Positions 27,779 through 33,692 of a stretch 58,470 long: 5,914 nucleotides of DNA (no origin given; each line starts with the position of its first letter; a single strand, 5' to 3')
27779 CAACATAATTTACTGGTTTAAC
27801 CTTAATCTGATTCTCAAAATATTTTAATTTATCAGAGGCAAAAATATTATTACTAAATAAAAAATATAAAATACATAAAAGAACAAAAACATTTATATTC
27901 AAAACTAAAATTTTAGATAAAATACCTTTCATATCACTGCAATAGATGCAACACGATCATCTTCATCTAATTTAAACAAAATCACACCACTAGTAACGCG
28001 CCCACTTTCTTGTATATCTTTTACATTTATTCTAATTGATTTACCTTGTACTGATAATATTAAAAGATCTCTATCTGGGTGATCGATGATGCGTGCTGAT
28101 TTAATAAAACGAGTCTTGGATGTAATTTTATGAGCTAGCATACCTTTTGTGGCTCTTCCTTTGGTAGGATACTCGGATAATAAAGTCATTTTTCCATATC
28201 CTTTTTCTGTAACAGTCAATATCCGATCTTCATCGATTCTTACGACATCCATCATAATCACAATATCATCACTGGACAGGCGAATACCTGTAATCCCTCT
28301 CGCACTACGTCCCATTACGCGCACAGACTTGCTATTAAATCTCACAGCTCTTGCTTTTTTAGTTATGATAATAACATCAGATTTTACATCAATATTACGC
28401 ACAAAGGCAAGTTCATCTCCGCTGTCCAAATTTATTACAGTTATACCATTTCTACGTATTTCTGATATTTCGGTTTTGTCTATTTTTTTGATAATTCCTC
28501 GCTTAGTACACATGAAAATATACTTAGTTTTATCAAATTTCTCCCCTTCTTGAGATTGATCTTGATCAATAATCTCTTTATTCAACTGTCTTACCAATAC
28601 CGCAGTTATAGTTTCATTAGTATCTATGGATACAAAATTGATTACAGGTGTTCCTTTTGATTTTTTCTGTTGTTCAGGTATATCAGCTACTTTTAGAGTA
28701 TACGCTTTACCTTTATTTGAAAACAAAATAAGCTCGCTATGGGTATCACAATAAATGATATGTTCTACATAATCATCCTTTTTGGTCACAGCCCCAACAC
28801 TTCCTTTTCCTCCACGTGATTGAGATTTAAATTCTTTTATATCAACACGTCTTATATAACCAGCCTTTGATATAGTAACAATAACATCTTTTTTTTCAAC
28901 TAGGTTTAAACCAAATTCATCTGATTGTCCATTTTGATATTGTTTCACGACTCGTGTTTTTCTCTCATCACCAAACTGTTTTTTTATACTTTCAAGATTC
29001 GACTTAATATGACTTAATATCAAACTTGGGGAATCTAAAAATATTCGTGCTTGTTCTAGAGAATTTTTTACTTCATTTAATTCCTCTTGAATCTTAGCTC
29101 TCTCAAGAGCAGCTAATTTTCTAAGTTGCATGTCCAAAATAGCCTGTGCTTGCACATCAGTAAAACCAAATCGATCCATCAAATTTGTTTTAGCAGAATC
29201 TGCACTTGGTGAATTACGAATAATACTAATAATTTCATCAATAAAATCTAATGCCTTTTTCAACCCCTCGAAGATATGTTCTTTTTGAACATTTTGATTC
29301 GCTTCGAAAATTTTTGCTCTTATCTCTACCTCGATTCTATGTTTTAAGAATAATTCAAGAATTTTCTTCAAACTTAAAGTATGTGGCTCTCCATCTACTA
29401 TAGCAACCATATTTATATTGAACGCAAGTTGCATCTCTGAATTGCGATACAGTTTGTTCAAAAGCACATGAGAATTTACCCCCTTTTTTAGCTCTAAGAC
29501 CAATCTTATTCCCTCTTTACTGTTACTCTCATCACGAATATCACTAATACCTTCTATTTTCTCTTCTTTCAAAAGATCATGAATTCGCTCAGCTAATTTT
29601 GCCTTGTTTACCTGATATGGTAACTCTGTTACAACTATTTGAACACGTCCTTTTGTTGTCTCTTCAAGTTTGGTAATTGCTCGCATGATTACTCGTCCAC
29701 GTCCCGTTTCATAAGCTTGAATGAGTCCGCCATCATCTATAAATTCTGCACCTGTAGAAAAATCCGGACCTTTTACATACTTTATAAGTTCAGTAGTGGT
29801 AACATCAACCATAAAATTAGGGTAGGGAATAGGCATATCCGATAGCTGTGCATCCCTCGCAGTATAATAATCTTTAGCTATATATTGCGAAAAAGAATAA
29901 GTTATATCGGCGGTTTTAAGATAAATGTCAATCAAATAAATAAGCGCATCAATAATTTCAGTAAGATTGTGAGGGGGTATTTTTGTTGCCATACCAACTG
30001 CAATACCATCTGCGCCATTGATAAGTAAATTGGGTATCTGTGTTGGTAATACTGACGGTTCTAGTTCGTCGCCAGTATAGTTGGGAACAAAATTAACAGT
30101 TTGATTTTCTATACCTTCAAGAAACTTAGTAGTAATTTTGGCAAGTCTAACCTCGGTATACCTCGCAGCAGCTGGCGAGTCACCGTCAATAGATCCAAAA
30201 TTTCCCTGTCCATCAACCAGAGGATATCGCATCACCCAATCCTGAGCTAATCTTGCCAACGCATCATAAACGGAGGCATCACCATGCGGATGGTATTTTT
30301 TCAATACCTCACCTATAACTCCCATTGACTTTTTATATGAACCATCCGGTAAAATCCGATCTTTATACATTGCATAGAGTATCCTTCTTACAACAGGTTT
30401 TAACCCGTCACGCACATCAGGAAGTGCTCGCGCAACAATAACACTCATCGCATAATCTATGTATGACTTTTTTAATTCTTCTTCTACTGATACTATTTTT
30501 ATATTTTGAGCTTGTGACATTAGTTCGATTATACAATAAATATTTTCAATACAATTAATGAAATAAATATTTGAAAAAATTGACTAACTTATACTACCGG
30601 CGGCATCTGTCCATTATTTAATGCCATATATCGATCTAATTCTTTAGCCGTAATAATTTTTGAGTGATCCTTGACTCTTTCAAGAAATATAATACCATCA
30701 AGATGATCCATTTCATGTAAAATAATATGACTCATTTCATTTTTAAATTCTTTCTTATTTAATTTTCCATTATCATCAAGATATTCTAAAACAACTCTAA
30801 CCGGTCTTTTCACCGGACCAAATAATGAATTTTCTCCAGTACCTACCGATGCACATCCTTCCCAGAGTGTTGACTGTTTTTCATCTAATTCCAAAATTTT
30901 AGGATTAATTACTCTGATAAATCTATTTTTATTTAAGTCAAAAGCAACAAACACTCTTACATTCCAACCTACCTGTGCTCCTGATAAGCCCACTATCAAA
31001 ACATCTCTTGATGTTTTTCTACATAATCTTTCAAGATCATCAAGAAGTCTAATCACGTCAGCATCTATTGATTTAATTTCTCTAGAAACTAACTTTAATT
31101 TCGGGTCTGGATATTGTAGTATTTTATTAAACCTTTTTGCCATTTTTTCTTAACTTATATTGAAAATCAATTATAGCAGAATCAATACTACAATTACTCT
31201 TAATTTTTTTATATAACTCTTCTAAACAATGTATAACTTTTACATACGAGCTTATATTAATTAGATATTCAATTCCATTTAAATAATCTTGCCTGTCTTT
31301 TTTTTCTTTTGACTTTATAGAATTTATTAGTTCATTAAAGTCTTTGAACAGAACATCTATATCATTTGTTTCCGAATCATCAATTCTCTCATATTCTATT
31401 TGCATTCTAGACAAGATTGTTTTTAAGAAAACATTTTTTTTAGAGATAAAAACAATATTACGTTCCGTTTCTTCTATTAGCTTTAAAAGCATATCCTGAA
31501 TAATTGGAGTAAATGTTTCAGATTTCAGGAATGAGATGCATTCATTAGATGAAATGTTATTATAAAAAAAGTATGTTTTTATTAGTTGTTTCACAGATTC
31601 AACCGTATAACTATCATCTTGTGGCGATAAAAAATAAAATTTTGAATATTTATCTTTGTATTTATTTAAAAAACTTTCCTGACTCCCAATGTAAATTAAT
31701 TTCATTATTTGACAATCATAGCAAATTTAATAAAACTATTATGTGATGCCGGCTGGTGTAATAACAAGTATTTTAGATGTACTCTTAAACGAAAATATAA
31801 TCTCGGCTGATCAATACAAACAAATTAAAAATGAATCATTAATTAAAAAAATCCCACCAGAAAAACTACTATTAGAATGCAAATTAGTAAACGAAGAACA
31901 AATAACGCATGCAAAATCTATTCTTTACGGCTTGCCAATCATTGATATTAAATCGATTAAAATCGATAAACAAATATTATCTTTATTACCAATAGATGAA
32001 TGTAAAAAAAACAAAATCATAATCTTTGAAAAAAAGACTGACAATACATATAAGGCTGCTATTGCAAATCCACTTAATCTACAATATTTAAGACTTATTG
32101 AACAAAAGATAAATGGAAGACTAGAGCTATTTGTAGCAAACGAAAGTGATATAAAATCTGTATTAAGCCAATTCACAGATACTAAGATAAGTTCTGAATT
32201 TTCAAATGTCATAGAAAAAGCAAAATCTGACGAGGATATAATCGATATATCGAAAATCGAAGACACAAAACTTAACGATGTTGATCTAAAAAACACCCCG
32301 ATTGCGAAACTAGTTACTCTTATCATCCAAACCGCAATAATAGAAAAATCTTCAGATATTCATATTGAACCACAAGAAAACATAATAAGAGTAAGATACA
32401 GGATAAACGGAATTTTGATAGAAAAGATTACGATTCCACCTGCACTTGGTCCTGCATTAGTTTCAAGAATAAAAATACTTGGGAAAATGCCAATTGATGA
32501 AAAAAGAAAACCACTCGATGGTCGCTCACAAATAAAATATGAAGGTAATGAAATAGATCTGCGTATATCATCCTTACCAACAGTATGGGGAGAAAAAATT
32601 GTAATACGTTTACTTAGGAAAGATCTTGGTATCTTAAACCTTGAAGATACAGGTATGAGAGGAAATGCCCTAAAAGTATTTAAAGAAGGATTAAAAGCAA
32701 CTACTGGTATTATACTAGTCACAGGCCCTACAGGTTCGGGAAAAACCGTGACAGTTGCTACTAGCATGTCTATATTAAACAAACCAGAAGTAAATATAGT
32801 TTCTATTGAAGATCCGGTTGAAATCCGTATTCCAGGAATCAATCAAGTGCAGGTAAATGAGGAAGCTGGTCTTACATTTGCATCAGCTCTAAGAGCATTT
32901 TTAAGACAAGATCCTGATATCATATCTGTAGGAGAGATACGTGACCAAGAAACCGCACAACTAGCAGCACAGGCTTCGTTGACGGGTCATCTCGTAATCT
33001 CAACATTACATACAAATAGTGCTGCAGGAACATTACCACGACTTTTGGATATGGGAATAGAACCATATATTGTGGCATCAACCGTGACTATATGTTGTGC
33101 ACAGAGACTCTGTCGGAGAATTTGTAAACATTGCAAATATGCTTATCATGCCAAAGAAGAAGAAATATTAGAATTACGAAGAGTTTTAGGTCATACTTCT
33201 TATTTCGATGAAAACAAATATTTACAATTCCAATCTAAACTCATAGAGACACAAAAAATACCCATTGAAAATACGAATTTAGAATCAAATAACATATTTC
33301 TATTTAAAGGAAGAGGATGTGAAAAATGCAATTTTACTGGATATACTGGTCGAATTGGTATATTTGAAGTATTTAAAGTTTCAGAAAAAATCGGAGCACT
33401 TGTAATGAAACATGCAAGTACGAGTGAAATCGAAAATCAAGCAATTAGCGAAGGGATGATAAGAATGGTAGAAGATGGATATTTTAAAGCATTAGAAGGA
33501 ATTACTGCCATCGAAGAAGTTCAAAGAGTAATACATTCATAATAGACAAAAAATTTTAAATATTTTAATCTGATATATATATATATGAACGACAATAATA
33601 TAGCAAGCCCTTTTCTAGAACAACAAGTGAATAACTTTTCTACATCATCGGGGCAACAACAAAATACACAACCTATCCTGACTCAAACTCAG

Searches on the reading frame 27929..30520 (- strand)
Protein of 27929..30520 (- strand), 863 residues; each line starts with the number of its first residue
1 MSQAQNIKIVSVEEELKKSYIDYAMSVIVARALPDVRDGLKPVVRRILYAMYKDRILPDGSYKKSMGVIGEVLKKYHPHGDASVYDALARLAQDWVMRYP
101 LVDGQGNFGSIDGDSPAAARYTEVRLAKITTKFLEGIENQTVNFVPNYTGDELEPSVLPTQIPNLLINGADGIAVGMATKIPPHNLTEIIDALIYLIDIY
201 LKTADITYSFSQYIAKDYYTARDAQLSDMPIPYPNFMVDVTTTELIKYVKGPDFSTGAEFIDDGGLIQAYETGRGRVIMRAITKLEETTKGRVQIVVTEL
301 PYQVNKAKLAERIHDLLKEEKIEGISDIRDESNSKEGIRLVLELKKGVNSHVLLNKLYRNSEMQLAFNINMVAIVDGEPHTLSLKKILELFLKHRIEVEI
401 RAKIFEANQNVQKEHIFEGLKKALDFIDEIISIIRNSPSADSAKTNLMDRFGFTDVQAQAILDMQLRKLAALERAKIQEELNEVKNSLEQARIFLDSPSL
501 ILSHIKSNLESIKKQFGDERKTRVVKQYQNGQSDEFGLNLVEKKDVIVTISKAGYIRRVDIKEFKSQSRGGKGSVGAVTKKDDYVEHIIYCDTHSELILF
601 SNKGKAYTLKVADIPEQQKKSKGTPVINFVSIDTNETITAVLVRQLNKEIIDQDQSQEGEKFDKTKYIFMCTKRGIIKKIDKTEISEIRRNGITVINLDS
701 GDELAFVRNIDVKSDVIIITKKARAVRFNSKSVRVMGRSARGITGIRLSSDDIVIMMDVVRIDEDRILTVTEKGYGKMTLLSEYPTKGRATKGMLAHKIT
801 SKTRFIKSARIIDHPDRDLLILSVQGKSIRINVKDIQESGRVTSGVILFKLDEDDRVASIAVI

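Call 17: search_protein_families(library=pfam, proteins=[window:27929-30520:-], max_evalue=0.001)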
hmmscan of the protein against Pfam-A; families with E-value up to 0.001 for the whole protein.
window:27929-30520:- (863 aa): 2 families
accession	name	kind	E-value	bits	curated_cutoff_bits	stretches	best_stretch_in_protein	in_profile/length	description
PF00521.26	DNA_topoisoIV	-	2.5e-140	468.6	31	2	31-198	1-168/432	DNA gyrase/topoisomerase IV, subunit A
PF03989.18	DNA_gyraseA_C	-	2.5e-56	187.3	27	6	818-863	2-47/48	DNA gyrase C-terminal domain, beta-propeller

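Call 43: find_homologous_proteins(query=window:27929-30520:-, max_evalue=1e-50)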
Query window:27929-30520:- (863 aa): 8000 proteins with E <= 1e-50 among 8000 candidates; the best 120 are listed.
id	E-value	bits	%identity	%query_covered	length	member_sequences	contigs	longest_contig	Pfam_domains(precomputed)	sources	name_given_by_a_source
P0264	0.0e+0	1752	92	100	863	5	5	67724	PF00521.27,PF03989.19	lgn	-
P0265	0.0e+0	1157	61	99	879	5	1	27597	PF00521.27,PF03989.19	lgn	-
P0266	0.0e+0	1141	60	99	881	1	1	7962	PF00521.27,PF03989.19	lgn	-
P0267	0.0e+0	1139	60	99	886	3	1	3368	PF00521.27,PF03989.19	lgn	-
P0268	0.0e+0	1131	60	99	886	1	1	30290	PF00521.27,PF03989.19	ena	-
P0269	0.0e+0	1122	60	100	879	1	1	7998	PF00521.27,PF03989.19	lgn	-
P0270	0.0e+0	1122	59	99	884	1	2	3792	PF00521.27,PF03989.19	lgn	-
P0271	0.0e+0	1110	60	99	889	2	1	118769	PF00521.27,PF03989.19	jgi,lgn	jgi:DNA gyrase subunit A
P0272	0.0e+0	1104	59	99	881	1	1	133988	PF00521.27,PF03989.19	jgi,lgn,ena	-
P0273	0.0e+0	1099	58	99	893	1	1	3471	PF00521.27,PF03989.19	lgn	-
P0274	0.0e+0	1097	58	99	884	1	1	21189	PF00521.27,PF03989.19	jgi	jgi:DNA gyrase subunit A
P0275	0.0e+0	1096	58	100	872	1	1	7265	PF00521.27,PF03989.19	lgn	-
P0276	0.0e+0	1093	58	100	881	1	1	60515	PF00521.27,PF03989.19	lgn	-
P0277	0.0e+0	1089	58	100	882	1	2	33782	PF00521.27,PF03989.19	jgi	jgi:DNA gyrase subunit A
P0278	0.0e+0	1088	58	98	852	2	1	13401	PF00521.27,PF03989.19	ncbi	ncbi:MAG: DNA gyrase subunit A [Candidatus Dojkabacteria bacterium]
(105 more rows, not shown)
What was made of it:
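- GyrA hits are named Dojkabacteria/WS6 (call 43).
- Tried and rejected: Taxonomy came from GyrA instead (call 43).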

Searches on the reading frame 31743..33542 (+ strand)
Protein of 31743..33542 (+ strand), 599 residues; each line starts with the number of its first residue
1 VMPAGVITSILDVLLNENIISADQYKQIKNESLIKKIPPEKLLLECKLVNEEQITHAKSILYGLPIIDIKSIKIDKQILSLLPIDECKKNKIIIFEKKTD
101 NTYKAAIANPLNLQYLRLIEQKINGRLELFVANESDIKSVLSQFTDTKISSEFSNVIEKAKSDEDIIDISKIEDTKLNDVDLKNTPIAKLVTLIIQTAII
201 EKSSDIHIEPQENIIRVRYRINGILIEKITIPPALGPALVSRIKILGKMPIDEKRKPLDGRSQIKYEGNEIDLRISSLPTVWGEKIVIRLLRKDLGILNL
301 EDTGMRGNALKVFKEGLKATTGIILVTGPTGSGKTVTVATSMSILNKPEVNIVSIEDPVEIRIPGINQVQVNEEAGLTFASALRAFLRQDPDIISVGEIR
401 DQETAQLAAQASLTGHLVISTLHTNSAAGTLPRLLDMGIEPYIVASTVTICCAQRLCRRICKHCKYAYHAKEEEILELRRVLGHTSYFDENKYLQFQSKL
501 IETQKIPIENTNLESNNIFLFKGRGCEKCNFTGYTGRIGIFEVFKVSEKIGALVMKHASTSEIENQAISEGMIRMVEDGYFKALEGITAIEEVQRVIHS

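Call 5: search_protein_families(library=pfam, proteins=[window:31743-33542:+], max_evalue=0.01)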
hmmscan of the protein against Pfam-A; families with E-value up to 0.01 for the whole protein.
window:31743-33542:+ (599 aa): 4 families
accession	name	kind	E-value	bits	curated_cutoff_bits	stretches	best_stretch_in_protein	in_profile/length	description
PF00437.27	T2SSE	-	4e-124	414.4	24.9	1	184-595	5-370/370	Type II/IV secretion system protein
PF05157.20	MshEN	-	1.5e-13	51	23.1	1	62-148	1-87/90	MshEN domain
PF13191.12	AAA_16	-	0.00064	20.7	32.6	1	319-412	22-107/167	AAA ATPase domain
PF13401.12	AAA_22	-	0.0014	19.4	27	1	320-353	4-39/130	AAA domain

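Call 40: search_protein_families(library=ncbifam, proteins=[window:31743-33542:+], max_evalue=0.01)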
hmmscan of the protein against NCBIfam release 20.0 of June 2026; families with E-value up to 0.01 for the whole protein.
window:31743-33542:+ (599 aa): 20 families
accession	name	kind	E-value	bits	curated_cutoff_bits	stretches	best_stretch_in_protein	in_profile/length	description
TIGR02538.1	type_IV_pilB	equivalog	6.8e-166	553.2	675.65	2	11-478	3-473/564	type IV-A pilus assembly ATPase PilB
TIGR02533.1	type_II_gspE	equivalog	1.6e-154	515.2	630.25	1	82-596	4-485/486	type II secretion system ATPase GspE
NF053534.1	T4PilAsmATPsTfpB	equivalog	1.3e-126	423.4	850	1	52-597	66-582/584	type IV pilus assembly ATPase TfpB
NF007755.0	PRK10436.1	equivalog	3.7e-125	418.2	617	2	141-469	67-367/465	type II secretion system protein GspE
NF041000.1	ATPase_ComGA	equivalog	2.9e-72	242.9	300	1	194-457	3-265/267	competence type IV pilus ATPase ComGA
TIGR01420.1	pilT_fam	subfamily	9.7e-44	150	319.1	1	194-437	5-242/343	PilT/PilU family type 4a pilus ATPase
TIGR02525.1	plasmid_TraJ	equivalog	1.5e-23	83.4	368.3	1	316-437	144-272/372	plasmid transfer ATPase TraJ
NF058587.1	archaellum_moto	equivalog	5.7e-17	61.6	550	1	324-435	278-394/527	archaellum flagellar ATPase motor FlaI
TIGR02782.1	TrbB_P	equivalog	1.1e-16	61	304.55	1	309-436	125-254/303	P-type conjugative transfer ATPase TrbB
TIGR02524.1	dot_icm_DotB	equivalog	2.5e-15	56.6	463.3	1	319-457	132-279/358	Dot/Icm type IV secretion system ATPase DotB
NF010469.0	PRK13894.1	subfamily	1.9e-14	53.8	508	1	308-434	137-264/320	conjugal transfer ATPase TrbB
TIGR02788.1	VirB11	equivalog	7.3e-14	51.5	249.95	1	314-437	138-265/308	P-type DNA transfer ATPase VirB11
NF010407.0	PRK13833.1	subfamily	1.5e-12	47.6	499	1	311-438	135-263/323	conjugal transfer protein TrbB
TIGR03819.1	heli_sec_ATPase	hypoth_equivalog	4.3e-12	45.9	373.15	1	283-438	139-301/340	TadA family conjugal transfer-associated ATPase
NF010425.0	PRK13851.1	equivalog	3.4e-10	39.3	461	1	311-433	152-279/344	type IV secretion system protein VirB11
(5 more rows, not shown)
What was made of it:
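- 31743..33542 (+): pilB (assembly ATPase; MshEN + T2SSE domains), immediately upstream with a 42-nt gap. calls 5, 40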
